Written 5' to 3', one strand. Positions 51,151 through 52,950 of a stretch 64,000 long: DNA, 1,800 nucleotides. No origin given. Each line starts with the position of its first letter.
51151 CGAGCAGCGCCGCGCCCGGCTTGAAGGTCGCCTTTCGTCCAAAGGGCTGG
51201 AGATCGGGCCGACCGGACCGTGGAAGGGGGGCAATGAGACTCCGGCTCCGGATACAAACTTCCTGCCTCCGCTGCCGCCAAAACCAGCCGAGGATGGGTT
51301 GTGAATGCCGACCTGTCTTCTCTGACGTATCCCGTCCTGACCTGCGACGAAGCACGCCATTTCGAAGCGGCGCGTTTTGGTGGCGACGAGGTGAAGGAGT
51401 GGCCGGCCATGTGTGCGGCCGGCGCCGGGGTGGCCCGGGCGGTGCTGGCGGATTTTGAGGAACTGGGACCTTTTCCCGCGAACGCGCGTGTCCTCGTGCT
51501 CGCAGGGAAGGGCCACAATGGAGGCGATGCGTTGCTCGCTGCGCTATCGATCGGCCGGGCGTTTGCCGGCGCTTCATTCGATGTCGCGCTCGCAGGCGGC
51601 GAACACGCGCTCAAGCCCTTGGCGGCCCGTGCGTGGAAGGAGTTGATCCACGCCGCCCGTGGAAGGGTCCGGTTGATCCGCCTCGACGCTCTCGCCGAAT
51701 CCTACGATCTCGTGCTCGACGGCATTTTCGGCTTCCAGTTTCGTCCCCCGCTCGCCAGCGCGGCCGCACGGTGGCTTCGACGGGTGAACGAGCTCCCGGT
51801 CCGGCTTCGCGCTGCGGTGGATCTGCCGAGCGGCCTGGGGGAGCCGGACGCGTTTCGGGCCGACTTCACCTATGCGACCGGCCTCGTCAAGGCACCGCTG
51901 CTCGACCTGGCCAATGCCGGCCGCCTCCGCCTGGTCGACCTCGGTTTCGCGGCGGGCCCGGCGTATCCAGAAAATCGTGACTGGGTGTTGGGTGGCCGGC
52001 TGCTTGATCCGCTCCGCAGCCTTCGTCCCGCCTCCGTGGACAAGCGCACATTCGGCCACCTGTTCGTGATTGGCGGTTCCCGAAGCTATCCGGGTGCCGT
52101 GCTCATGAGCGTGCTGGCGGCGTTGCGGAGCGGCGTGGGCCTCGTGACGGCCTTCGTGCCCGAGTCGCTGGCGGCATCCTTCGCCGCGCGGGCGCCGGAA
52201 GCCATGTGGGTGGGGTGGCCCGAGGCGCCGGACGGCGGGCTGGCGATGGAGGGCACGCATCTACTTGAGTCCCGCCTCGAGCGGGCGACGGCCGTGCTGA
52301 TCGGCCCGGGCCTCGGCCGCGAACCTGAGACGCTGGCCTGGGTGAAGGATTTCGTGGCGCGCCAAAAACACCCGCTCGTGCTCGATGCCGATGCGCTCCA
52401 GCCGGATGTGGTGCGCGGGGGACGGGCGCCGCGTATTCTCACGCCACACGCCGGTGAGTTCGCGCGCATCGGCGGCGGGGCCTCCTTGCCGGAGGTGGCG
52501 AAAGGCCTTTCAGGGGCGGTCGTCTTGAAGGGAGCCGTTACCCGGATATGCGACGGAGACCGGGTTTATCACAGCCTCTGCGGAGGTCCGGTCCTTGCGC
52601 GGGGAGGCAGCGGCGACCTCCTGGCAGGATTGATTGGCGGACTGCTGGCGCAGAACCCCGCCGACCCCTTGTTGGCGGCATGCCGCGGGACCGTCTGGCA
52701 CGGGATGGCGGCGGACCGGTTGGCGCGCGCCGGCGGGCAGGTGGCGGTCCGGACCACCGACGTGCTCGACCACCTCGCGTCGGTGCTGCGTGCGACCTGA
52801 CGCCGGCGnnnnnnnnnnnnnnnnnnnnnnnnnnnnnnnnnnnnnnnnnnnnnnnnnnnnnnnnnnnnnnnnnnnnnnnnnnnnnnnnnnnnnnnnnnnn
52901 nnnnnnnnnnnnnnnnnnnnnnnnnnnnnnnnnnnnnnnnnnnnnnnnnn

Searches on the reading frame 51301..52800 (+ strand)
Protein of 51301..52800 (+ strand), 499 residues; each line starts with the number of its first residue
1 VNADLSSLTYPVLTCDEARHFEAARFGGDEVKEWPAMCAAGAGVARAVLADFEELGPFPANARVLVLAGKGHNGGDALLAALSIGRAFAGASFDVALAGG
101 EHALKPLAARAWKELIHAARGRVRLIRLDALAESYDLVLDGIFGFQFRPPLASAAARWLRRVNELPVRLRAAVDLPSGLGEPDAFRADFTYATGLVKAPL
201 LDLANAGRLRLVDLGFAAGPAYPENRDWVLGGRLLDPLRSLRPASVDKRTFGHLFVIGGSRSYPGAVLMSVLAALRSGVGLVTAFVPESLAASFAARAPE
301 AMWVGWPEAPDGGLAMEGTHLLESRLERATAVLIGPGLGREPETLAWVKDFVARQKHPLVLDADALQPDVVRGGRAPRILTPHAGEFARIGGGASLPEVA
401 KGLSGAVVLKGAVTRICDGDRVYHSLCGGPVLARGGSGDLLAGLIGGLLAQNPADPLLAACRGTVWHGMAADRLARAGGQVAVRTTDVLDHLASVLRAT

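Call 60: search_protein_families(library=pfam, proteins=[window:51301-52800:+], max_evalue=0.00001)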
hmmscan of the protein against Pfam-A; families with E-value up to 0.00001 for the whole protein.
window:51301-52800:+ (499 aa): 2 families
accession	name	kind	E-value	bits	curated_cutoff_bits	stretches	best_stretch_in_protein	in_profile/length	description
PF01256.23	Carb_kinase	-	6.6e-48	163.7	27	1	255-491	2-239/242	NAD(P)H-hydrate dehydratase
PF03853.21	YjeF_N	-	9.1e-21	75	24.9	1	37-197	5-167/169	YjeF-related protein N-terminus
